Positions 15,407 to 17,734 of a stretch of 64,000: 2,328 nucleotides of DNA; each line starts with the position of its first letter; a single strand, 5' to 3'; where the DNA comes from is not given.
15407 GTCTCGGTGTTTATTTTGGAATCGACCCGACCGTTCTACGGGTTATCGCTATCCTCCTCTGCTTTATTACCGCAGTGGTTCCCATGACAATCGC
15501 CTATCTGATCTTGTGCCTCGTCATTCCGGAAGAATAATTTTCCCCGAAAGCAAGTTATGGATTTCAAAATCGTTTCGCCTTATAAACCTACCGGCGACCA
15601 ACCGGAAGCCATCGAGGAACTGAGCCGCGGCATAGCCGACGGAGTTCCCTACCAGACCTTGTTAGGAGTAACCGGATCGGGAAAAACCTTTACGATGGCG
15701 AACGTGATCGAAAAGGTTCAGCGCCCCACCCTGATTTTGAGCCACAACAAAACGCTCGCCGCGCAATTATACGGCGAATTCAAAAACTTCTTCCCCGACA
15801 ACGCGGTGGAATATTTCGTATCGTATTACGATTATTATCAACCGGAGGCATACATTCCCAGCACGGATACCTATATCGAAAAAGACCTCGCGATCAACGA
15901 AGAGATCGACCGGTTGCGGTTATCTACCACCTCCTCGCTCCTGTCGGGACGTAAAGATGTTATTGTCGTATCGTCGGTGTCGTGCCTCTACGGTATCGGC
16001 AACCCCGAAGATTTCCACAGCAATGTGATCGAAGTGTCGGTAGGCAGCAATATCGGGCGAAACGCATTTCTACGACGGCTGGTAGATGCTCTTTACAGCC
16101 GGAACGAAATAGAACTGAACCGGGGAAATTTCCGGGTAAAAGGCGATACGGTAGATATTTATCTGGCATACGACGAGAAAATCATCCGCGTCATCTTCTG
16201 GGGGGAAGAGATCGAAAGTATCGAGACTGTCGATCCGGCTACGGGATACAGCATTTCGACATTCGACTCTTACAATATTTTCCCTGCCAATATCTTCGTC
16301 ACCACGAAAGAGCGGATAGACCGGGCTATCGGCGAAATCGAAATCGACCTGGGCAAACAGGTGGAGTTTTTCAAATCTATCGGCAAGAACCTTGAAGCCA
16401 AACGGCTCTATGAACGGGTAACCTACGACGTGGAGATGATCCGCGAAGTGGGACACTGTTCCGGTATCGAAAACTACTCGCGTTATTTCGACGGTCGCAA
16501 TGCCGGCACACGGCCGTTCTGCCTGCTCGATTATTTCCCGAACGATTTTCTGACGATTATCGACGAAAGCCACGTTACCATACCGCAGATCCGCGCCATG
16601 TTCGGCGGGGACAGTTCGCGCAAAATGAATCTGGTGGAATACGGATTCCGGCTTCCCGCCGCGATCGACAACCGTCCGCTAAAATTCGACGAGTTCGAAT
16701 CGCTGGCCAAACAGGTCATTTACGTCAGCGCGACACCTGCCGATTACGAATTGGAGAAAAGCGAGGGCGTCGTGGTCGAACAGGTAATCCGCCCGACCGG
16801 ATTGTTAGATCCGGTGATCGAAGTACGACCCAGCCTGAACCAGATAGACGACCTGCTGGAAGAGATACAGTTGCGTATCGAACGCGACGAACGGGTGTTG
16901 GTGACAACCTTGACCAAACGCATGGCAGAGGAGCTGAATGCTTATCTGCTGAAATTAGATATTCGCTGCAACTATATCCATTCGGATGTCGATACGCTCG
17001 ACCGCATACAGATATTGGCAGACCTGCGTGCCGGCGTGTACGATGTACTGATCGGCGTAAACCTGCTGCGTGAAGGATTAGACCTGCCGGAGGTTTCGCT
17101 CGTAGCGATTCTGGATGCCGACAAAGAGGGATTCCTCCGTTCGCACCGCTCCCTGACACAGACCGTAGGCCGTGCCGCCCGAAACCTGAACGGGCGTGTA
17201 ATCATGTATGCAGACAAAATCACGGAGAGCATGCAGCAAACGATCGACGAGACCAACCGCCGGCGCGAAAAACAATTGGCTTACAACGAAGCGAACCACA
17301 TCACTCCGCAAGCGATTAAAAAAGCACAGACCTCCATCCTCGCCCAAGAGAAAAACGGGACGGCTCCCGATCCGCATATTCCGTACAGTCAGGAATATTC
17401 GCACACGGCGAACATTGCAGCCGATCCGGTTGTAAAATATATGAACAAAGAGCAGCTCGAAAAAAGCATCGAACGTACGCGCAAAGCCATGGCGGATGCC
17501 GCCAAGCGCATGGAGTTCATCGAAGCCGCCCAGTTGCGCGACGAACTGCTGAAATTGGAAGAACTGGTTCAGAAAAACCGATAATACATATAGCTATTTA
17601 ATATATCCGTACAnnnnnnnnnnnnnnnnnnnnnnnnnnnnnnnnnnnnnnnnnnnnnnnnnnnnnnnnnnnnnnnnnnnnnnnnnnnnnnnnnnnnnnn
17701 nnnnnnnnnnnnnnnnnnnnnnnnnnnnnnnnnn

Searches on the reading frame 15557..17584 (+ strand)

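Call 11: search_protein_families(library=pfam, proteins=[window:15557-17584:+])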
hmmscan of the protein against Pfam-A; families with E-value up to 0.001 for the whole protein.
window:15557-17584:+ (675 aa): 6 families
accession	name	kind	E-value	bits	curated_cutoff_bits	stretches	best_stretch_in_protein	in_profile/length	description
PF17757.6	UvrB_inter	-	4.3e-30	104.1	22.9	1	158-247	1-91/91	UvrB interaction domain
PF12344.14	UvrB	-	4.7e-21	74.8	27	1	550-590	1-41/43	Ultra-violet resistance protein B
PF00271.37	Helicase_C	-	2.2e-19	70.2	23.5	1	431-543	4-109/110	Helicase conserved C-terminal domain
PF04851.21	ResIII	-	3.7e-10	40.4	22.5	1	11-85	4-83/164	Type III restriction enzyme, res subunit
PF00270.35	DEAD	-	6.2e-05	23.2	26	0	15-81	4-71/167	DEAD/DEAH box helicase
PF02151.25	UVR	-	7.6e-05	22.8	21.5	1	635-669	1-35/36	UvrB/uvrC motif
